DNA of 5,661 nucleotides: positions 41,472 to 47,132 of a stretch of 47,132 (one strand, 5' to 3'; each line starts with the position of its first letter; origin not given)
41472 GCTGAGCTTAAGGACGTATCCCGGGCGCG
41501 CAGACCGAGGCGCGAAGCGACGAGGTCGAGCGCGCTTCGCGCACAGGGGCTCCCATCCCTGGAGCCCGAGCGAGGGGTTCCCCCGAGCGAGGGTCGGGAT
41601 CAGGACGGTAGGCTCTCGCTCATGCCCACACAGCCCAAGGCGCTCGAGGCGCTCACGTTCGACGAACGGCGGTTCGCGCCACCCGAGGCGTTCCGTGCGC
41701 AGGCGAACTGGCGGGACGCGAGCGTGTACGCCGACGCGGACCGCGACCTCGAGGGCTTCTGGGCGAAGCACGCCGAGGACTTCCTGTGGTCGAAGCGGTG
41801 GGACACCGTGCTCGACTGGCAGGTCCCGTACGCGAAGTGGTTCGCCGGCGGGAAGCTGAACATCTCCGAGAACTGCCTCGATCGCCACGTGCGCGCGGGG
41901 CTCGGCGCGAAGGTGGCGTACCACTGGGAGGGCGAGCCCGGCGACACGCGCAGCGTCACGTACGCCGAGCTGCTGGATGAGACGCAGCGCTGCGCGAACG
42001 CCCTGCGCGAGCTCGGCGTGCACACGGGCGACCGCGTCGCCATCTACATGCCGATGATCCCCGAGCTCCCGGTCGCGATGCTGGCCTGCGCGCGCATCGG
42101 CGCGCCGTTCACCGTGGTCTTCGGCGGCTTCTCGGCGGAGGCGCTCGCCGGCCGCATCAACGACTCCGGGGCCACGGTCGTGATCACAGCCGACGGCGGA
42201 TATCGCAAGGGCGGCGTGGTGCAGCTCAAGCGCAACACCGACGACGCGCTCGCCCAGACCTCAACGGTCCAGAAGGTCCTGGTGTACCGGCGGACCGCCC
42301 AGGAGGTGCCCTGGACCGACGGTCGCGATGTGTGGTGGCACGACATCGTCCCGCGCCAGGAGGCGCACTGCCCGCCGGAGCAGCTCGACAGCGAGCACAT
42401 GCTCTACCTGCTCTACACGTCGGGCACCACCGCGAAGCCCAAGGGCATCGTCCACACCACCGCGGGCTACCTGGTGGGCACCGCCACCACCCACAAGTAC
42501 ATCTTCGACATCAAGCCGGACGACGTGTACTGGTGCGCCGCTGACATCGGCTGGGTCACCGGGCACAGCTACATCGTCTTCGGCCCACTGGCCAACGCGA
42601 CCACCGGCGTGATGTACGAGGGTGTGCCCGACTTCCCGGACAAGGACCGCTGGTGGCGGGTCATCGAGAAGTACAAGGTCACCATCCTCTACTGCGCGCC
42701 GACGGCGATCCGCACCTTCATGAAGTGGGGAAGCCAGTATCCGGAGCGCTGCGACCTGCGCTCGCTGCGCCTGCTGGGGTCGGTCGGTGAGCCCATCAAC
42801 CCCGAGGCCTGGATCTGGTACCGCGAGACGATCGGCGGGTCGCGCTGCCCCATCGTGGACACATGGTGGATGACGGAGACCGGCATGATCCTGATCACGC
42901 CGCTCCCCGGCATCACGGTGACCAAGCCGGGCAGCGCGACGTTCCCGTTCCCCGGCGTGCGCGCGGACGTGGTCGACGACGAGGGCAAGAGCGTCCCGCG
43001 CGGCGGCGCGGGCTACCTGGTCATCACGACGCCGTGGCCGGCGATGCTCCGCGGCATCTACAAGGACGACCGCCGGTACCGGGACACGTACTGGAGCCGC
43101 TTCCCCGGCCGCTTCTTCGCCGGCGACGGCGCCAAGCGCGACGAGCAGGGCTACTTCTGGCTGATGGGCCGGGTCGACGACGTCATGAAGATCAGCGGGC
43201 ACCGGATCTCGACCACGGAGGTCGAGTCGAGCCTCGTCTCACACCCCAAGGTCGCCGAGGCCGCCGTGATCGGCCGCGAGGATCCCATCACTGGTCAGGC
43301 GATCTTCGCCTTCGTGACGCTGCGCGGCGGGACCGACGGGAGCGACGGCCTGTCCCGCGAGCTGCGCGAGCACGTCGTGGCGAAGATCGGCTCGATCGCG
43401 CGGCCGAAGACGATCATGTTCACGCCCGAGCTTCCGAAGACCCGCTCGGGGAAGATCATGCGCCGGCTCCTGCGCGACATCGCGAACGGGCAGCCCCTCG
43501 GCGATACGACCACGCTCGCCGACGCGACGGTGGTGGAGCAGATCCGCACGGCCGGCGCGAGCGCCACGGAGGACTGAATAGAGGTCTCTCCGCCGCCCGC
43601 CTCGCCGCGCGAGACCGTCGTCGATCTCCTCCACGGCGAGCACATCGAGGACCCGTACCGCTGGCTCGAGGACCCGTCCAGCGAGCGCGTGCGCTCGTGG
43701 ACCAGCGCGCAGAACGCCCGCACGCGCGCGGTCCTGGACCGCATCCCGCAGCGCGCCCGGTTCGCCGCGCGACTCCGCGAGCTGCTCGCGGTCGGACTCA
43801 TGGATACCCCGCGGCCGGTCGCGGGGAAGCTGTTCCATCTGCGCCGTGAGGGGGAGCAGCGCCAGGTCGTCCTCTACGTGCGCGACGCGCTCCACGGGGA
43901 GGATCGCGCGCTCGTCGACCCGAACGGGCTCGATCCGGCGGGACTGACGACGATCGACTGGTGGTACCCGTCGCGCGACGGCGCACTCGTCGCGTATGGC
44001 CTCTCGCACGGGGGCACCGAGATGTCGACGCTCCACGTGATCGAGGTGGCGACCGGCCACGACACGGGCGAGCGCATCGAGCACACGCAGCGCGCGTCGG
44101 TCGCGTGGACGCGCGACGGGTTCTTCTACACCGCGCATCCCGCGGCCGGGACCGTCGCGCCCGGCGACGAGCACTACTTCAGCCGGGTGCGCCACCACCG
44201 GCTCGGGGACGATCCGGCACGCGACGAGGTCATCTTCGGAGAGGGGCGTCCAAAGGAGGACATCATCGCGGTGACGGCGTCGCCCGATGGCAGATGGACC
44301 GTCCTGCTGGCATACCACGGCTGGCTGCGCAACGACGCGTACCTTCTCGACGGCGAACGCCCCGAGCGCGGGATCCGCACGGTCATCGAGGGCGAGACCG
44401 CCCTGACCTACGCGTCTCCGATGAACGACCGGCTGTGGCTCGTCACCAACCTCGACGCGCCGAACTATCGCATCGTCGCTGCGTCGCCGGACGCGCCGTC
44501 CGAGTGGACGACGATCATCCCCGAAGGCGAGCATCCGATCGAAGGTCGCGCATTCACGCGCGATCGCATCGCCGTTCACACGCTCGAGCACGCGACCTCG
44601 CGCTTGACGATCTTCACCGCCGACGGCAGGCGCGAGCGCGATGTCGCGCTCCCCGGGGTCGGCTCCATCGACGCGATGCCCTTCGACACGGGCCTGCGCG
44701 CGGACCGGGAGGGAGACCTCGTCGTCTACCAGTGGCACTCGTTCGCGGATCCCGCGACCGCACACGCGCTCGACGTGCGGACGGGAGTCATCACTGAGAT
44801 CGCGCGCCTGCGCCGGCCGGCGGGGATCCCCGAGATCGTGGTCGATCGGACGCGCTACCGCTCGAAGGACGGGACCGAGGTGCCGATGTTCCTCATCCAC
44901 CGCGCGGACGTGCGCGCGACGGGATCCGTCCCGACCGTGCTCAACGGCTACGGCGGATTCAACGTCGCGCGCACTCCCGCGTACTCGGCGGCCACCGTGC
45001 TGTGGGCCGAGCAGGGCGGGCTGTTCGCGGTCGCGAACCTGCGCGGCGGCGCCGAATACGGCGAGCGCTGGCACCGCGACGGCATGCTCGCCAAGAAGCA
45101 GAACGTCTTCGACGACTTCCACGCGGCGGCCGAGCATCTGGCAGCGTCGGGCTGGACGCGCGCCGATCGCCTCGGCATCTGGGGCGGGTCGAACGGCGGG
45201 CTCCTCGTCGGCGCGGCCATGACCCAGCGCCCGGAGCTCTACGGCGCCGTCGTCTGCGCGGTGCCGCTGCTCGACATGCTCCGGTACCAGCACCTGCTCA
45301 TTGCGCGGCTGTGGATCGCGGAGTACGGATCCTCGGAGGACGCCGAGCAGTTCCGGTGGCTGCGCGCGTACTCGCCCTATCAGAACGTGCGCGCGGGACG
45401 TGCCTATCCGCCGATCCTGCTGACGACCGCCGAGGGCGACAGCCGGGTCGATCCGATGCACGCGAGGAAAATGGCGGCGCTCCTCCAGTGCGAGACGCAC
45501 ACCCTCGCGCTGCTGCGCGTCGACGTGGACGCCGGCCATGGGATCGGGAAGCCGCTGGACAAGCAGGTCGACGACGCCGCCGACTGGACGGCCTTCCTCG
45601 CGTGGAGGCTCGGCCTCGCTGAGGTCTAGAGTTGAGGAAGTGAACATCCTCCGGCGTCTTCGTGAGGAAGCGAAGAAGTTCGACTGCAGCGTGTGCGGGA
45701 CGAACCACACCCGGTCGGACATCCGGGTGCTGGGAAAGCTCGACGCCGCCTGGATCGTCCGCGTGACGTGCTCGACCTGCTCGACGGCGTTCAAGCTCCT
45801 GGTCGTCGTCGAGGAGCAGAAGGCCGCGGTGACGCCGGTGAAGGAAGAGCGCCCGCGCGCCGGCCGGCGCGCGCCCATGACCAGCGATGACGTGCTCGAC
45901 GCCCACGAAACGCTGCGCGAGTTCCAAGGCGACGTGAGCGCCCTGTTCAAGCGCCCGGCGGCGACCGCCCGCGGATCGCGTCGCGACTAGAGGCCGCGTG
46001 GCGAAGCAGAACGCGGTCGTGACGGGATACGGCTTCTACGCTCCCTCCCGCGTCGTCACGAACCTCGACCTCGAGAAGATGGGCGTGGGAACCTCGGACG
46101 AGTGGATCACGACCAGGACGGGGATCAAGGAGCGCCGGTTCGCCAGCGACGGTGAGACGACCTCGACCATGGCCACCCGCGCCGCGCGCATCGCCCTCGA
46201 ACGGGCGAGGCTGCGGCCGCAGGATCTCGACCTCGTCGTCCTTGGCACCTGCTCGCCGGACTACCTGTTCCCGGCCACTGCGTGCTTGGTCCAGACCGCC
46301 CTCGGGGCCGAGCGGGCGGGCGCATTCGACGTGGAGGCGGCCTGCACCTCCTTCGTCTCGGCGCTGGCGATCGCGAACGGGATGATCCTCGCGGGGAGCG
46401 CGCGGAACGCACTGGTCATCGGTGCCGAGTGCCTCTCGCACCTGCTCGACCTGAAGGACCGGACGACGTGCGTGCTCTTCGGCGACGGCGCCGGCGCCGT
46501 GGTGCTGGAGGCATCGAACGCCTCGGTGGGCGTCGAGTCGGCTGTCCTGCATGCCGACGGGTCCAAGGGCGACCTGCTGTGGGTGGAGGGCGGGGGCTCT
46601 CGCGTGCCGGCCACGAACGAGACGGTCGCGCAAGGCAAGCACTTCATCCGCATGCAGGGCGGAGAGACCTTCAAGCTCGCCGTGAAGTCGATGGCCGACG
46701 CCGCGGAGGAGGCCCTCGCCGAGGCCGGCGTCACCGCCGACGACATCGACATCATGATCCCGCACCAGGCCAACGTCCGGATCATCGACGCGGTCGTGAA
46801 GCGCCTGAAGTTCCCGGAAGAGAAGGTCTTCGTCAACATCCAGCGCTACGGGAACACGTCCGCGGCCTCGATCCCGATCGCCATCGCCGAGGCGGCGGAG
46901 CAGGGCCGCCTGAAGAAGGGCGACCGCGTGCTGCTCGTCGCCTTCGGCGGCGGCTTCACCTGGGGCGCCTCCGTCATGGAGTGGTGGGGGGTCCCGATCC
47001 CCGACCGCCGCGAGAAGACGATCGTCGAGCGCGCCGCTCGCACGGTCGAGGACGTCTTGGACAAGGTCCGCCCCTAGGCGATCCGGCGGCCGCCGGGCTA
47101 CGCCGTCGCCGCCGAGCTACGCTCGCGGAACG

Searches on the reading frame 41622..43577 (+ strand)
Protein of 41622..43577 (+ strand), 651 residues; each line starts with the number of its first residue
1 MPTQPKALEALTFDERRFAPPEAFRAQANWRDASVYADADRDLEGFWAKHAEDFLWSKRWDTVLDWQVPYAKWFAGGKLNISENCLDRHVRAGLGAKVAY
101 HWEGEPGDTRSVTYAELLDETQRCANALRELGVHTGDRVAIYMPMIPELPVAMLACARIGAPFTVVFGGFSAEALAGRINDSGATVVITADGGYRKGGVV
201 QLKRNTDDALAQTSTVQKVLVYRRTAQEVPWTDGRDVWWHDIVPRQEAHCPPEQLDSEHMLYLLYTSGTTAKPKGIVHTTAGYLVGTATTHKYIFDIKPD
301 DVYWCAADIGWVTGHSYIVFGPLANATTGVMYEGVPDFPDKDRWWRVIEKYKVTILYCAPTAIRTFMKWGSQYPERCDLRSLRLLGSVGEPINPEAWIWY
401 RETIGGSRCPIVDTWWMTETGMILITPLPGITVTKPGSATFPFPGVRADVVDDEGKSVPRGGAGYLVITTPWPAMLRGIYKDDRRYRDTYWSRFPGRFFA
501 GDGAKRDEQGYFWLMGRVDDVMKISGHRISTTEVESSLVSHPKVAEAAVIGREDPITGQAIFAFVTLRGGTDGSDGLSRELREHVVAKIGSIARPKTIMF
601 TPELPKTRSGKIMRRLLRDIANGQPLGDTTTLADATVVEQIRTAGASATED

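Call 91: search_protein_families(library=pfam, proteins=[window:41622-43577:+], max_evalue=0.0001)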
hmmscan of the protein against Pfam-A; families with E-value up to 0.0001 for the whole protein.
window:41622-43577:+ (651 aa): 3 families
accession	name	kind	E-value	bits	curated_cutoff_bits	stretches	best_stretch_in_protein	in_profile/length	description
PF00501.34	AMP-binding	-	2.1e-92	310.3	29.9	1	95-478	9-382/384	AMP-binding enzyme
PF13193.12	AMP-binding_C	-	5.4e-27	95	24.5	1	533-611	1-76/76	AMP-binding enzyme C-terminal domain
PF16177.11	ACAS_N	-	2.3e-18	66.2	27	1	34-85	3-55/55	Acetyl-coenzyme A synthetase N-terminus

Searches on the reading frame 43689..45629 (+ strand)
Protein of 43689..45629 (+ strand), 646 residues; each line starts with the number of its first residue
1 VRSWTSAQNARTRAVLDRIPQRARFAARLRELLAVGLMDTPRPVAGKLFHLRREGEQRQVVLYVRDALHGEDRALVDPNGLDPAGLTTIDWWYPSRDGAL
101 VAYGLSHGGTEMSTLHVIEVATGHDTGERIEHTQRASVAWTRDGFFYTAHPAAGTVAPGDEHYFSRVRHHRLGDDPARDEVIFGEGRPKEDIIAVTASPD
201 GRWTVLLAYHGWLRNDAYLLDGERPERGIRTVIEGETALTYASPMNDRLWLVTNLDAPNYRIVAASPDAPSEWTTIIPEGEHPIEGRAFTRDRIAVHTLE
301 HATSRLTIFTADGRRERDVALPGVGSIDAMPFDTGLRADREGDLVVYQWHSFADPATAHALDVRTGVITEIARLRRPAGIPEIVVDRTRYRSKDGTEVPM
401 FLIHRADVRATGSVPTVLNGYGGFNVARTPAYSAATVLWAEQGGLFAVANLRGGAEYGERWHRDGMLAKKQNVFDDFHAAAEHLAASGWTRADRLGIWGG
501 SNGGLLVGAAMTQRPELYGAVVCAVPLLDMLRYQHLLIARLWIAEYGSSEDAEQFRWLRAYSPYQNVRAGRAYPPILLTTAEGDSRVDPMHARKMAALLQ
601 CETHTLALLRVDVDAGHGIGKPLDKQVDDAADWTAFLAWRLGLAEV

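Call 91: search_protein_families(library=pfam, proteins=[window:43689-45629:+], max_evalue=0.0001)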
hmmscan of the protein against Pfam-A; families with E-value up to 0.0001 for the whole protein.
window:43689-45629:+ (646 aa): 2 families
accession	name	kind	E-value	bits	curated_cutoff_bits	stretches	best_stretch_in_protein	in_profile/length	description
PF02897.21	Peptidase_S9_N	-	8.8e-60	203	24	1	3-368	35-408/414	Prolyl oligopeptidase, N-terminal beta-propeller domain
PF00326.27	Peptidase_S9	-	7.4e-56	189.4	22.6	1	432-642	3-211/213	Prolyl oligopeptidase family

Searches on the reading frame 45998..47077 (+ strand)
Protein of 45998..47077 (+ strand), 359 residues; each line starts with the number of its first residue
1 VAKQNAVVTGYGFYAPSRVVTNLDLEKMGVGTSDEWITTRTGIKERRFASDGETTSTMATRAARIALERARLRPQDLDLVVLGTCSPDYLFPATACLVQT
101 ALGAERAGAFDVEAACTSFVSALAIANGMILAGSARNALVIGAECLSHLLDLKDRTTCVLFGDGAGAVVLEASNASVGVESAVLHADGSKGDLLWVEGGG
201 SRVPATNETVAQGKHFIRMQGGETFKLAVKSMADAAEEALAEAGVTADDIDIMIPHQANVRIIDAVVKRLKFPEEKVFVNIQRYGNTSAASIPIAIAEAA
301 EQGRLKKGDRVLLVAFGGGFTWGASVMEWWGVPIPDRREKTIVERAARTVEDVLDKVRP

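Call 91: search_protein_families(library=pfam, proteins=[window:45998-47077:+], max_evalue=0.0001)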
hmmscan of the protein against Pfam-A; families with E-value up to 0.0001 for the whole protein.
window:45998-47077:+ (359 aa): 4 families
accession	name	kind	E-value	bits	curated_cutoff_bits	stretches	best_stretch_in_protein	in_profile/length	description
PF08541.16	ACP_syn_III_C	-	2.4e-42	143.4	26.6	1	240-329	1-90/90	3-Oxoacyl-[acyl-carrier-protein (ACP)] synthase III C terminal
PF08545.16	ACP_syn_III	-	2.1e-27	95.2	24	1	110-188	1-80/80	3-Oxoacyl-[acyl-carrier-protein (ACP)] synthase III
PF00108.29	Thiolase_N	-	1.6e-08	34.7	26.4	1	39-149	7-118/260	Thiolase, N-terminal domain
PF22691.2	Thiolase_C_1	-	8e-07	29.3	28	0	226-253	14-41/144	Thiolase C-terminal domain-like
